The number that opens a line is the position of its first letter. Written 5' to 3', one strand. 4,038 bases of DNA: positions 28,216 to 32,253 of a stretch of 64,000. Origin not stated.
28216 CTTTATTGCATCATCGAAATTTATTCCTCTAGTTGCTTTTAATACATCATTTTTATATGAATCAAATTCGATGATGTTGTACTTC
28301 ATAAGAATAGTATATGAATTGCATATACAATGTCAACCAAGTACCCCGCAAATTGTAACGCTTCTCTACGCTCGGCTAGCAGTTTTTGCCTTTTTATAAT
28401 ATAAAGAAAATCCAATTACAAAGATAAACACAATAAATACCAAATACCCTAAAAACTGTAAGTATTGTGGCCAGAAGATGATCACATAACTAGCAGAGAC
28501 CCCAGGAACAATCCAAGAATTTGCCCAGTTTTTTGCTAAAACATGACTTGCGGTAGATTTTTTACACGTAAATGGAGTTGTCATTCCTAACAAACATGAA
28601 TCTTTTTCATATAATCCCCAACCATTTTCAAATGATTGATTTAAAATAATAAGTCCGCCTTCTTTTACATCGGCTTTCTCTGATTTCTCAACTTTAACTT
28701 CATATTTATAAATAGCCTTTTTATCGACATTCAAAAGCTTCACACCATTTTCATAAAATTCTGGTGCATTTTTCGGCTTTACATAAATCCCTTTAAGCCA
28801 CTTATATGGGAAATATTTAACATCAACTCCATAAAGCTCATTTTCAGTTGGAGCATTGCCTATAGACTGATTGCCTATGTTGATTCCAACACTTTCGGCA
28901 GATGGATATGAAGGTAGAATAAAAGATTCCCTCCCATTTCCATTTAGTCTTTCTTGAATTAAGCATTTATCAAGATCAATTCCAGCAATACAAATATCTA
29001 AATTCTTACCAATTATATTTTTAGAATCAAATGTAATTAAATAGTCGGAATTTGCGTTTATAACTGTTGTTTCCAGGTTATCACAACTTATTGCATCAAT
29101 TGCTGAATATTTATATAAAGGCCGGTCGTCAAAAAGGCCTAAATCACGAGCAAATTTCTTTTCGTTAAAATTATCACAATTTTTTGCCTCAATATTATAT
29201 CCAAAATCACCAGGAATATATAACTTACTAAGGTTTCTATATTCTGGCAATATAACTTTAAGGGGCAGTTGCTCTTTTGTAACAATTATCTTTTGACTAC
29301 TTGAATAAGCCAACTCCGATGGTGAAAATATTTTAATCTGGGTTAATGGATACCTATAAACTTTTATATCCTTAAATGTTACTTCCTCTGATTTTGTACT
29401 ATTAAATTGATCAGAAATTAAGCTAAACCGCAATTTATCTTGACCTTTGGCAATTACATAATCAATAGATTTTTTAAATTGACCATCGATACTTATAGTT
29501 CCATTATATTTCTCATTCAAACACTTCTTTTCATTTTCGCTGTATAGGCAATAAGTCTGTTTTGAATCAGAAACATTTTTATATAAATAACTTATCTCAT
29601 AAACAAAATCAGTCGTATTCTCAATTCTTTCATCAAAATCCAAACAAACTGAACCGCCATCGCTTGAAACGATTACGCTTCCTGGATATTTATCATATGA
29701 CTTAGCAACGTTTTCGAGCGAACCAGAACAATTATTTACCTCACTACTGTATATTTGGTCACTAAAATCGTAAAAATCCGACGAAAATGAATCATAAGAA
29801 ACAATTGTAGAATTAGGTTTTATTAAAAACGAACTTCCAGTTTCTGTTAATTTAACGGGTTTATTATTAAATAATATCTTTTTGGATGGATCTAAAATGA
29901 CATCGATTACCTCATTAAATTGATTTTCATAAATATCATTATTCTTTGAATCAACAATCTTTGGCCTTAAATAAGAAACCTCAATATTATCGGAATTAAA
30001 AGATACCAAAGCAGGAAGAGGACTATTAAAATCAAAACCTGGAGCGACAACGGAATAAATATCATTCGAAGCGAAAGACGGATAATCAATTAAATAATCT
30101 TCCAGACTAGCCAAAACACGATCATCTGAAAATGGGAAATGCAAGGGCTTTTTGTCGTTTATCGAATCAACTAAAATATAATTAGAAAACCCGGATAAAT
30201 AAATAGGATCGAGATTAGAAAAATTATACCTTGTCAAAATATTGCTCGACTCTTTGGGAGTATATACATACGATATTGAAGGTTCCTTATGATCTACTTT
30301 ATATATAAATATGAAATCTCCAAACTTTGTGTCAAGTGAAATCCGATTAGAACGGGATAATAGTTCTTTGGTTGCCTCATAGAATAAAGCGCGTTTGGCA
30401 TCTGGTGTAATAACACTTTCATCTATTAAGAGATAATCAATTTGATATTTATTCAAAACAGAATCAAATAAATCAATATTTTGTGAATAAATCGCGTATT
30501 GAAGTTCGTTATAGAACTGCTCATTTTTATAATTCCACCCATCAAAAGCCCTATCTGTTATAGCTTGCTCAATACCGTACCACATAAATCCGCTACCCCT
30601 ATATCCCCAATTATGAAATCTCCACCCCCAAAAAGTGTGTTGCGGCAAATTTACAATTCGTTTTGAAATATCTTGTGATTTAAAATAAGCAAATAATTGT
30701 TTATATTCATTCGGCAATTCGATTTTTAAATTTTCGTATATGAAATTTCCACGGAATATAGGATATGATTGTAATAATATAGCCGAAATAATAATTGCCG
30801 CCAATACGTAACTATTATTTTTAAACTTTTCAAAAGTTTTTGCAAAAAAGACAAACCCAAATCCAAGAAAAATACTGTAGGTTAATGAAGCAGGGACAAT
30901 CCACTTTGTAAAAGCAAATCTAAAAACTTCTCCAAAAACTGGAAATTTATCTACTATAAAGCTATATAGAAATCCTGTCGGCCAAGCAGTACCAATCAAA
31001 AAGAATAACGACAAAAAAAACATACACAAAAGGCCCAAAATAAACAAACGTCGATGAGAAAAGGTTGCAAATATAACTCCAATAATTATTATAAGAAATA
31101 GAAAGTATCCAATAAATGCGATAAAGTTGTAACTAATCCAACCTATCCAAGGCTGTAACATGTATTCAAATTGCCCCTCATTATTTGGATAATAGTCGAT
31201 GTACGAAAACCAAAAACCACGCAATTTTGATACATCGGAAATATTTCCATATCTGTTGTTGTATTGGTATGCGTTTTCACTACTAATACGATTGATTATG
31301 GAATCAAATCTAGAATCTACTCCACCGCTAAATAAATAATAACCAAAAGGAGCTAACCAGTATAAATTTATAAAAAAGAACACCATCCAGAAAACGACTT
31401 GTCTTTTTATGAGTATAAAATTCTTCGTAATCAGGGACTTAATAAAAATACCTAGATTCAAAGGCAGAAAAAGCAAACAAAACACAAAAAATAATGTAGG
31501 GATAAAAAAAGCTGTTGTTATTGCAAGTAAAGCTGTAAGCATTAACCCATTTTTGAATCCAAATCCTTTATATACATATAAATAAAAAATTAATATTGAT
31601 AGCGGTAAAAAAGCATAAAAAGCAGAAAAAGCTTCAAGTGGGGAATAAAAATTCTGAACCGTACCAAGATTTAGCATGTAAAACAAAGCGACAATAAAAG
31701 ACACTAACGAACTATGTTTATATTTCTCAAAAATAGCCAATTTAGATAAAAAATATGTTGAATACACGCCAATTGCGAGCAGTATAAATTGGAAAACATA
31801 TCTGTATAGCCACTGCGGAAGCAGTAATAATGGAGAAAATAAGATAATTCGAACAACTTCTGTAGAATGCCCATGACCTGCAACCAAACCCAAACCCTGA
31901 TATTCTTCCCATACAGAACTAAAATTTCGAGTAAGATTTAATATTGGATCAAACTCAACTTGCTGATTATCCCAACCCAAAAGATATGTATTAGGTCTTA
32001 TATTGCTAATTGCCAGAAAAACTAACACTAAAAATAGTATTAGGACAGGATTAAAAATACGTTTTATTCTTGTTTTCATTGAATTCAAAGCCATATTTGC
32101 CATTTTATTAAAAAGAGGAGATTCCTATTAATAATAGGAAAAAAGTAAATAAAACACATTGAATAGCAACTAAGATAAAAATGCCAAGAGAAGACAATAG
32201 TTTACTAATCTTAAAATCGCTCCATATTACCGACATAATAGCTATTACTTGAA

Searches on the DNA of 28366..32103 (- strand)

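Call 101: search_rna_families(source=L019, start=2020, end=2470, threshold=evalue, max_evalue=10, show_alignments=2)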
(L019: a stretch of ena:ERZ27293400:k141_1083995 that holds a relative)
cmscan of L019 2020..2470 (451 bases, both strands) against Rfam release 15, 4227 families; matches with E-value up to 10: 4.
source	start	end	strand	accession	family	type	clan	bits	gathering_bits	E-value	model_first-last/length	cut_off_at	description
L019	2067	2134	-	RF01567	DdR17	Gene; snRNA; snoRNA; CD-box;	-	20.8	80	7.7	1-70/70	no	D. discoideum snoRNA DdR17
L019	2140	2281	+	RF01580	RUF3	Gene; sRNA;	-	19.5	80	5.7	1-187/187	no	Plasmodium RNA of unkown function RU6-F3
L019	2180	2255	+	RF01574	DdR6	Gene; snRNA; snoRNA; CD-box;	-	14.6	90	9.5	1-86/86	no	Dictyostelium snoRNA DdR6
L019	2231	2252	+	RF00630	P26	Gene;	-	12.8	36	5.1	42-63/66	no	Pseudomonas sRNA P26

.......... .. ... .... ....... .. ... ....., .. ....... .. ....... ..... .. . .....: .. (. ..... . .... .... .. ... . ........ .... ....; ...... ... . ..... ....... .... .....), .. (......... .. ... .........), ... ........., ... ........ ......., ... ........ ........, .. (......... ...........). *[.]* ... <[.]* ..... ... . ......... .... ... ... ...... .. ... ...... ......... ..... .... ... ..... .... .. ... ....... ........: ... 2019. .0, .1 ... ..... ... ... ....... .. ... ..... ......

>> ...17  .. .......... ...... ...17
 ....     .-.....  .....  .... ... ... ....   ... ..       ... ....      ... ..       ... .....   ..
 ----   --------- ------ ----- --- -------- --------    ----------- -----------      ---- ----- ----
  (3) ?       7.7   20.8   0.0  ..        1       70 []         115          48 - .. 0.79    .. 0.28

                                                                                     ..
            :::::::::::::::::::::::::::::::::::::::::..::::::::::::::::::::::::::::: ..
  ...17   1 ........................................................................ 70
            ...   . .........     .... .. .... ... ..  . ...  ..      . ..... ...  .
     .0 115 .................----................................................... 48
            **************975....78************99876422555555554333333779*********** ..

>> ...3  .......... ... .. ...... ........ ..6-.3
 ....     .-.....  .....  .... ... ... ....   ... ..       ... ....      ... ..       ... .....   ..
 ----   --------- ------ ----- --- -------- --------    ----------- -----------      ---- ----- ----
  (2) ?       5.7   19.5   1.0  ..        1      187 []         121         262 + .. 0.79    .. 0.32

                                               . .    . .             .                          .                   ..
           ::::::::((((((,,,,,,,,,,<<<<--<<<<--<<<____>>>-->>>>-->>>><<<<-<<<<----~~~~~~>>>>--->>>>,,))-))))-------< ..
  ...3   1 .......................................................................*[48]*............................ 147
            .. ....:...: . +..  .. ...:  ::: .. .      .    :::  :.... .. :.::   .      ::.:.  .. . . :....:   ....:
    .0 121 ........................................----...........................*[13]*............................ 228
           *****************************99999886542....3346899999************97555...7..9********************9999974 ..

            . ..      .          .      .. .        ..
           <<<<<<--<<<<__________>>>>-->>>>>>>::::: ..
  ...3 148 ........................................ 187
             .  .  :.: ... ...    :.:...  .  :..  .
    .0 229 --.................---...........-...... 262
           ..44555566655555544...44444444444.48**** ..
